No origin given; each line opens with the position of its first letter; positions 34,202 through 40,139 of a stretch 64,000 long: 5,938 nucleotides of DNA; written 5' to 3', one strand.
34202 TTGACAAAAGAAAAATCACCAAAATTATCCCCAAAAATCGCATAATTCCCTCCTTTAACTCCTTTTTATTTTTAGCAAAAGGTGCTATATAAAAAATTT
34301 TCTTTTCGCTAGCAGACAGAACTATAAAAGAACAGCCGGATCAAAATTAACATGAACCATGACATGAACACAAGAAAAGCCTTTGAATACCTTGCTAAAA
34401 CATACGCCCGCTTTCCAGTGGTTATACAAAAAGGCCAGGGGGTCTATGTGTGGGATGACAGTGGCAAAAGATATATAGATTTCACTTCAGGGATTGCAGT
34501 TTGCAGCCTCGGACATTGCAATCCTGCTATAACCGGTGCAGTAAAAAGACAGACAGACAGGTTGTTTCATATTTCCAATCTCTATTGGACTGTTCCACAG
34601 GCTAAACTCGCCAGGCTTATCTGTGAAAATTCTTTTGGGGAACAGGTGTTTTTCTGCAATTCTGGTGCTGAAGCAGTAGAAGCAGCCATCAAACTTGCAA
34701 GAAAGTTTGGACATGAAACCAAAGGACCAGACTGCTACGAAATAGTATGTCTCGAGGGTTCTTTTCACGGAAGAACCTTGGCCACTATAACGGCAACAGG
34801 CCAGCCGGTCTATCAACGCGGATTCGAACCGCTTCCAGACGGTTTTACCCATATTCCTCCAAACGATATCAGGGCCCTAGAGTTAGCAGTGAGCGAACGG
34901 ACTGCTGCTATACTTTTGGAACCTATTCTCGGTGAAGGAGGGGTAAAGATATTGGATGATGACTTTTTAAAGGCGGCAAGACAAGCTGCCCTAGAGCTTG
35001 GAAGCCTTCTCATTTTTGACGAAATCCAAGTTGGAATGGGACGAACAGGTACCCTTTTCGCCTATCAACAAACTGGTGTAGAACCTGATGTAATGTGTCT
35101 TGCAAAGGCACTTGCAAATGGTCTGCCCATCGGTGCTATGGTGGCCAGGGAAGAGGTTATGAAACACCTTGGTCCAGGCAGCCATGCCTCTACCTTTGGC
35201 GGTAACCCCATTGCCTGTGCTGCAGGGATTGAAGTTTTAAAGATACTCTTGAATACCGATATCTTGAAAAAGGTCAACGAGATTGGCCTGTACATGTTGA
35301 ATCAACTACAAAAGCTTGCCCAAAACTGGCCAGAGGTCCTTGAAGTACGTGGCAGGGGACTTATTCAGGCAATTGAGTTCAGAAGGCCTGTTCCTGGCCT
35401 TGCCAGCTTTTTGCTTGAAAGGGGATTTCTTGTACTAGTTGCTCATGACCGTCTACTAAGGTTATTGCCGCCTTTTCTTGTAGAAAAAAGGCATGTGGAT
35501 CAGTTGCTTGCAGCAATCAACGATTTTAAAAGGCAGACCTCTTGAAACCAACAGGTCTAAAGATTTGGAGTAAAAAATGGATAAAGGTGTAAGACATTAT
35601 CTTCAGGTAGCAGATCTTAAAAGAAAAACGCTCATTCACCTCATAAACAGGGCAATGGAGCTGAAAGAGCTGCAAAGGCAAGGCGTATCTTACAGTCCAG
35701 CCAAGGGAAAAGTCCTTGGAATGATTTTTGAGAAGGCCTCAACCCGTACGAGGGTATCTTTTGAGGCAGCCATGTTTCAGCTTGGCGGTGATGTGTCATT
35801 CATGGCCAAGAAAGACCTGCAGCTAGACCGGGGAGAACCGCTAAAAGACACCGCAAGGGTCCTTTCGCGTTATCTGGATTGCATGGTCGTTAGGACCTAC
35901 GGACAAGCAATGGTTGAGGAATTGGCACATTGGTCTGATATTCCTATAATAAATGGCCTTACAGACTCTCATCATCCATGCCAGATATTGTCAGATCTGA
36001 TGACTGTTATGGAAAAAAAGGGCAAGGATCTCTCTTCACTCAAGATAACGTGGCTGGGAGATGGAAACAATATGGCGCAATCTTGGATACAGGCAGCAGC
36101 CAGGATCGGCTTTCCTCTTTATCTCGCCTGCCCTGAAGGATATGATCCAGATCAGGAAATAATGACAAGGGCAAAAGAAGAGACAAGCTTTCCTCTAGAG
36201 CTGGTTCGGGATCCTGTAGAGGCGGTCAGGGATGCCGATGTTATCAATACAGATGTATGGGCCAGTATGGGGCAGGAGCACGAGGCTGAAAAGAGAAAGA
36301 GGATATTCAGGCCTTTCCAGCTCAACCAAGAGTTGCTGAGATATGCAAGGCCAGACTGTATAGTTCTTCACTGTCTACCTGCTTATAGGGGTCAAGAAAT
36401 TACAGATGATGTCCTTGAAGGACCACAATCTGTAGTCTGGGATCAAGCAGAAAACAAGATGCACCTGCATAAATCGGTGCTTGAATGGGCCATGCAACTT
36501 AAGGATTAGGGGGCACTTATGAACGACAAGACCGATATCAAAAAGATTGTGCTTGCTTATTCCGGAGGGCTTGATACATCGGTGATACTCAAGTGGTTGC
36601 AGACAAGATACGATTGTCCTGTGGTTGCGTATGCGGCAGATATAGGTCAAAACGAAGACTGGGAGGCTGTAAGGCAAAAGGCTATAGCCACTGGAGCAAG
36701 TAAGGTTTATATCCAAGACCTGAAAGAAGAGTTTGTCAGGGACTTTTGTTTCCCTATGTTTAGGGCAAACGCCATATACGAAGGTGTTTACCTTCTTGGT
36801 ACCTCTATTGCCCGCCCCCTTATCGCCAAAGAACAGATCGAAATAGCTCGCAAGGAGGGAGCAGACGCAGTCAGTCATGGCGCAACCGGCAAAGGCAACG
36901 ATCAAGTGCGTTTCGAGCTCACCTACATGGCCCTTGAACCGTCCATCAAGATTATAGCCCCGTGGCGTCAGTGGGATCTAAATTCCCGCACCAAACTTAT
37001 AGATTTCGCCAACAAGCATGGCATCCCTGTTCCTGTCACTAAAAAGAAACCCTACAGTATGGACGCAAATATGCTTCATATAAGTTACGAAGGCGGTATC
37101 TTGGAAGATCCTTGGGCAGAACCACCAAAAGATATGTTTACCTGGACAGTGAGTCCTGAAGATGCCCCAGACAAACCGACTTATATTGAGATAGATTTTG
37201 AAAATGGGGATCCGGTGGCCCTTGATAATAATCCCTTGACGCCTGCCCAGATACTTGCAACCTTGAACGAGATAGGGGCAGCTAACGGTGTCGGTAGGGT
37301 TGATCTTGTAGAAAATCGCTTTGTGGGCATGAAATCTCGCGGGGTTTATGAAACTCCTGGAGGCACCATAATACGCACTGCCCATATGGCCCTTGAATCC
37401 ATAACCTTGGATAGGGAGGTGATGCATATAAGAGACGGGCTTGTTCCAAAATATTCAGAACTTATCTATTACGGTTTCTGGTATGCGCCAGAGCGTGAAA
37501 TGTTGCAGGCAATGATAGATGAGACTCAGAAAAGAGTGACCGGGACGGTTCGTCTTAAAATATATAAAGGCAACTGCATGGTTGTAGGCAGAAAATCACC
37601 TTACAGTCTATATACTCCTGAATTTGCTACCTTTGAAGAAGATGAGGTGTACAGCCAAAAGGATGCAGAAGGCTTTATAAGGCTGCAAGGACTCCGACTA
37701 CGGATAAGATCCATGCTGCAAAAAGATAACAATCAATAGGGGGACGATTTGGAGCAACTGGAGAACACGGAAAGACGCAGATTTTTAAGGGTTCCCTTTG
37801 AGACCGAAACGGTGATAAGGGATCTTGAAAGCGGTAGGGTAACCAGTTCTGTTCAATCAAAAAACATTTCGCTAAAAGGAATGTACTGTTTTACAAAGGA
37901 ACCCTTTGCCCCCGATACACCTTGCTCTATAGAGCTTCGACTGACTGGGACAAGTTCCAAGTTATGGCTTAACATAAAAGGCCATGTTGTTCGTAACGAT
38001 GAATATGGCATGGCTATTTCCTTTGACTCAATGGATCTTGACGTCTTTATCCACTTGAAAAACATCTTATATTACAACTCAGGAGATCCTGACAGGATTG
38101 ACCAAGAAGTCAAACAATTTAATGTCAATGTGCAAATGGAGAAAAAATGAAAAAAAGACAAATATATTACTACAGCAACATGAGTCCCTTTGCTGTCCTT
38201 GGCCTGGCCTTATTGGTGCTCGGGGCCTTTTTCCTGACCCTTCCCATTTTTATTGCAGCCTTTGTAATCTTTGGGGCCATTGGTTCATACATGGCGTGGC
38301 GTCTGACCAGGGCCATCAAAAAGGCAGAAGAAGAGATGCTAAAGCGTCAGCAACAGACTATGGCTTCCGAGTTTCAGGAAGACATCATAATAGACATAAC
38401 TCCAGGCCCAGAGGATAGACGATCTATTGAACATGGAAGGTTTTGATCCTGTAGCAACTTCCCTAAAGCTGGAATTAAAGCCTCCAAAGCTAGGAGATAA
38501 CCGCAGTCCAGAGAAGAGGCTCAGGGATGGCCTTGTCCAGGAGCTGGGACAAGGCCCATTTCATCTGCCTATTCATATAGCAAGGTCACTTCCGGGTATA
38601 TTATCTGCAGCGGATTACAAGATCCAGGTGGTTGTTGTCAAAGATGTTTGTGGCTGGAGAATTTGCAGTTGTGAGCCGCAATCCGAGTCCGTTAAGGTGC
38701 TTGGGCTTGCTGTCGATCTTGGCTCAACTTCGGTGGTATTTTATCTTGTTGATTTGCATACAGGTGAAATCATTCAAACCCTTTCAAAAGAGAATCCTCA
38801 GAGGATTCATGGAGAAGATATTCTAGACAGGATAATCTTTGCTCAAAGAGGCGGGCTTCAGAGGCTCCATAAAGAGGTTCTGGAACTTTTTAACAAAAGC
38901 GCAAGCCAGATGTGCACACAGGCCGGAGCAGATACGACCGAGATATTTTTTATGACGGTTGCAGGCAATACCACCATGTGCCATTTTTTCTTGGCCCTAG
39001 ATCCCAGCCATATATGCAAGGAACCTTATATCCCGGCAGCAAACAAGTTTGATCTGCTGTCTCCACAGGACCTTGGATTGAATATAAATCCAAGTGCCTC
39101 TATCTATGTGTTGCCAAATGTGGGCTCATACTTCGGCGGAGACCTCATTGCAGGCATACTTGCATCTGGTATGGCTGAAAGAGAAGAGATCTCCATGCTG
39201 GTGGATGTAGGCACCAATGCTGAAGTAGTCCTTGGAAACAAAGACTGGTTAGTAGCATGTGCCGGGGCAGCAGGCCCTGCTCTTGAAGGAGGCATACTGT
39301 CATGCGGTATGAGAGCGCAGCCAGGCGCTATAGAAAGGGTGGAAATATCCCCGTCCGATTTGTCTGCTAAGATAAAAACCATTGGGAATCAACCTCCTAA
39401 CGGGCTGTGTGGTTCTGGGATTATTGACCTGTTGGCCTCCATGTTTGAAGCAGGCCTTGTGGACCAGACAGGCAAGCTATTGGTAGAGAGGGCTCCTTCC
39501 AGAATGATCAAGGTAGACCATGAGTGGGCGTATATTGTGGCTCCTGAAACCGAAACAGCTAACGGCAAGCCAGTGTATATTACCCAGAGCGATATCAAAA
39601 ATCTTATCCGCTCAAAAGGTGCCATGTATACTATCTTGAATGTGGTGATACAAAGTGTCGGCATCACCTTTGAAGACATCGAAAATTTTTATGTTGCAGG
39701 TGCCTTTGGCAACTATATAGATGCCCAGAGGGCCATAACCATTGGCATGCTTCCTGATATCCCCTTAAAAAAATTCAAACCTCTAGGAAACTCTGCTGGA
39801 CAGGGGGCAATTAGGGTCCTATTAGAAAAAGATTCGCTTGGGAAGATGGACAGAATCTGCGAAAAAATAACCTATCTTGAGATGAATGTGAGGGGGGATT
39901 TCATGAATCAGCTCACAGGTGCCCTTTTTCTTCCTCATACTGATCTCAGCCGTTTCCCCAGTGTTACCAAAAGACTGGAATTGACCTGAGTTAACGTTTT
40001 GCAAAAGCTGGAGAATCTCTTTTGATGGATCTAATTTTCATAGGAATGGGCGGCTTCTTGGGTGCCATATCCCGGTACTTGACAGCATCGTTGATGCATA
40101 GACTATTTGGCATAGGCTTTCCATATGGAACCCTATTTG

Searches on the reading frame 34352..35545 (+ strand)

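Call 62: search_protein_families(library=pfam, proteins=[window:34352-35545:+], max_evalue=0.00001)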
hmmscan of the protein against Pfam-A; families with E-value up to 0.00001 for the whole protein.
window:34352-35545:+ (397 aa): 1 family
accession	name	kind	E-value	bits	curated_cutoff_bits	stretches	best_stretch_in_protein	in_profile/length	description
PF00202.27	Aminotran_3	-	3e-116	388.9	30.5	1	14-391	2-401/403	Aminotransferase class-III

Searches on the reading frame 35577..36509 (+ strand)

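Call 62: search_protein_families(library=pfam, proteins=[window:35577-36509:+], max_evalue=0.00001)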
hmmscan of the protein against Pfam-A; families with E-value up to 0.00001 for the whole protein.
window:35577-36509:+ (310 aa): 2 families
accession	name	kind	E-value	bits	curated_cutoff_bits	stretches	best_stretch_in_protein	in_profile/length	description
PF00185.30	OTCace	-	2.2e-53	181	29.4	1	155-304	3-156/157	Aspartate/ornithine carbamoyltransferase, Asp/Orn binding domain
PF02729.26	OTCace_N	-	3.1e-49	167.3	29.9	1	6-146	1-148/148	Aspartate/ornithine carbamoyltransferase, carbamoyl-P binding domain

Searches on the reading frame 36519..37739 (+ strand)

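Call 62: search_protein_families(library=pfam, proteins=[window:36519-37739:+], max_evalue=0.00001)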
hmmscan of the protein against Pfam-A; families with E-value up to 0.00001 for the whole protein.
window:36519-37739:+ (406 aa): 2 families
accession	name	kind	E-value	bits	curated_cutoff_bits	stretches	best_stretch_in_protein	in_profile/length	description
PF20979.2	Arginosuc_syn_C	-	2.3e-89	299.2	27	1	179-396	1-218/219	Arginosuccinate synthase C-terminal domain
PF00764.25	Arginosuc_synth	-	1.2e-66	224.2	27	1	9-170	1-162/162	Arginosuccinate synthase N-terminal HUP domain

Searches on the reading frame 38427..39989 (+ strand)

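Call 62: search_protein_families(library=pfam, proteins=[window:38427-39989:+], max_evalue=0.00001)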
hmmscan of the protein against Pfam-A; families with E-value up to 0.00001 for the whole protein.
window:38427-39989:+ (520 aa): 3 families
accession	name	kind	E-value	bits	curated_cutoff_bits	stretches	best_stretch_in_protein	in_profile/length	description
PF14574.11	RACo_C_ter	-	2.9e-102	341.6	27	1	254-513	1-260/261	C-terminal domain of RACo the ASKHA domain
PF17651.6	Raco_middle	-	7.6e-56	188.7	26.8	1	92-251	1-162/163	RACo middle region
PF17650.6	RACo_linker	-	3.3e-09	36.9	26.2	1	6-84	8-81/86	RACo linker region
